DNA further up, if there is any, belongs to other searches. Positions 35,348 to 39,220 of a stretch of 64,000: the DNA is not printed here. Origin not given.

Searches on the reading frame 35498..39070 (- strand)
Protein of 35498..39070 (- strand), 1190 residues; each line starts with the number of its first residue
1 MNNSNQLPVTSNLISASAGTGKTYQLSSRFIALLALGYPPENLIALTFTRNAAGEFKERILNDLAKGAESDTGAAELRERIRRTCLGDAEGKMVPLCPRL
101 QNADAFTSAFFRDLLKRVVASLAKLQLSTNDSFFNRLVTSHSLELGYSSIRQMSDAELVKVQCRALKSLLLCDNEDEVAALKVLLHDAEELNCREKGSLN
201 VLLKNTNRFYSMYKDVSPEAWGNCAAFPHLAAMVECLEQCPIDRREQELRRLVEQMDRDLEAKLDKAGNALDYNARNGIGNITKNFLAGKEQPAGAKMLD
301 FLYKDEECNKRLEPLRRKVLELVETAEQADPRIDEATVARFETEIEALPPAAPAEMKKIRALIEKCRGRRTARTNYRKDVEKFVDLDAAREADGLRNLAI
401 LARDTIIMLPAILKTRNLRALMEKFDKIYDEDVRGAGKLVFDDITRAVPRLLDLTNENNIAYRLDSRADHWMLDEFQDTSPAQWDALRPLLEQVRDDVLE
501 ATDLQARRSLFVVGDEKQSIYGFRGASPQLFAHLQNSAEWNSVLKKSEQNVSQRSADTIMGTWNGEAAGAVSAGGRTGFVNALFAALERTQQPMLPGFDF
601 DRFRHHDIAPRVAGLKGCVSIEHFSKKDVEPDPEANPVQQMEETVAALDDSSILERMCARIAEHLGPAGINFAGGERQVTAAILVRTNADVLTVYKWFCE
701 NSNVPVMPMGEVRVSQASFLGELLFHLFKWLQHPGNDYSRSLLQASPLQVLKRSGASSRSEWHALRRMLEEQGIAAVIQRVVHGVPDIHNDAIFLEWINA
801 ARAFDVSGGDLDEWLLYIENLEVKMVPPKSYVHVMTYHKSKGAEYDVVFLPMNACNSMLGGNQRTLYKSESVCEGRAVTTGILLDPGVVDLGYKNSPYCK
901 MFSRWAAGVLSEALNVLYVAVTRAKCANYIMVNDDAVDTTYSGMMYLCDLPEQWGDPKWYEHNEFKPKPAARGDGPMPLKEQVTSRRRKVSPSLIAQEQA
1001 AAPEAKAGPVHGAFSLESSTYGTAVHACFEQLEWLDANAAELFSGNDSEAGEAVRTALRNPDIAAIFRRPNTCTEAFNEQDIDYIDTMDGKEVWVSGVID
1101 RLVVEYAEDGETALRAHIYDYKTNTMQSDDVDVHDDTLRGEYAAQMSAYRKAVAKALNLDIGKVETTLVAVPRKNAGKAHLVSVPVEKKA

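Call 8: search_protein_families(library=pfam, proteins=[window:35498-39070:-], max_evalue=0.01)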
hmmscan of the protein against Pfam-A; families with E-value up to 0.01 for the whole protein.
window:35498-39070:- (1190 aa): 5 families
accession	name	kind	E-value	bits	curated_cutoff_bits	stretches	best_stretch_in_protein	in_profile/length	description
PF00580.27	UvrD-helicase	-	2.1e-38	133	23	1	8-537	12-269/271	UvrD/REP helicase N-terminal domain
PF13361.12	UvrD_C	-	1.6e-09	38.1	25.6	1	822-932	277-347/350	UvrD-like helicase C-terminal domain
PF13245.12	AAA_19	-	4.8e-09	36.9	25.1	1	11-62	13-63/134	AAA domain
PF13538.12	UvrD_C_2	-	1.1e-07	32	27.4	1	831-858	1-29/52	UvrD-like helicase C-terminal domain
PF12705.13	PDDEXK_1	-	2.6e-06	28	22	1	1014-1175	30-195/247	PD-(D/E)XK nuclease superfamily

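Call 9: search_protein_families(library=padloc, proteins=[window:35498-39070:-], max_evalue=0.01)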
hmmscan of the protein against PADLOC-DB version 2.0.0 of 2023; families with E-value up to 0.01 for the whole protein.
window:35498-39070:- (1190 aa): 35 families (the best 25 are shown)
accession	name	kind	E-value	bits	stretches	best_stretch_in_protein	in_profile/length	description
PDLC03802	RTasHel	-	9.2e-23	78.9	2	13-66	22-75/675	DRT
PDLC00117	GajB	-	1.5e-20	71.2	1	419-543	172-282/604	UrvD helicase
PDLC00107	GajB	-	1.2e-19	68.4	3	827-937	475-561/587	UrvD helicase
PDLC00132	GajB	-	1.6e-19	68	2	422-533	171-268/625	UrvD helicase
PDLC00123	GajB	-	3.2e-19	67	3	456-542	165-238/540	UrvD helicase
PDLC00122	GajB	-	3.3e-19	67.2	2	509-539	192-223/502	UrvD helicase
PDLC00114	GajB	-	1.8e-18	64.5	2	409-537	159-273/635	UrvD helicase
PDLC00127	GajB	-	3.3e-18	63.5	2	424-560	160-282/594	UrvD helicase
PDLC00103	GajB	-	2.7e-15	54.3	2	426-537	170-269/612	UrvD helicase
PDLC00112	GajB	-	1.7e-13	48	2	431-537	174-268/581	UrvD helicase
PDLC00104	GajB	-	5.8e-13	46.4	2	434-547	134-231/574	UrvD helicase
PDLC00136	GajB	-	8.4e-13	46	2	457-538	196-264/570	UrvD helicase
PDLC00138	GajB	-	1.2e-12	45.3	1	459-554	212-295/581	UrvD helicase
PDLC00130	GajB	-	5.4e-12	42.8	1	427-537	167-263/589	UrvD helicase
PDLC00119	GajB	-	1.5e-11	42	1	436-538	189-276/565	UrvD helicase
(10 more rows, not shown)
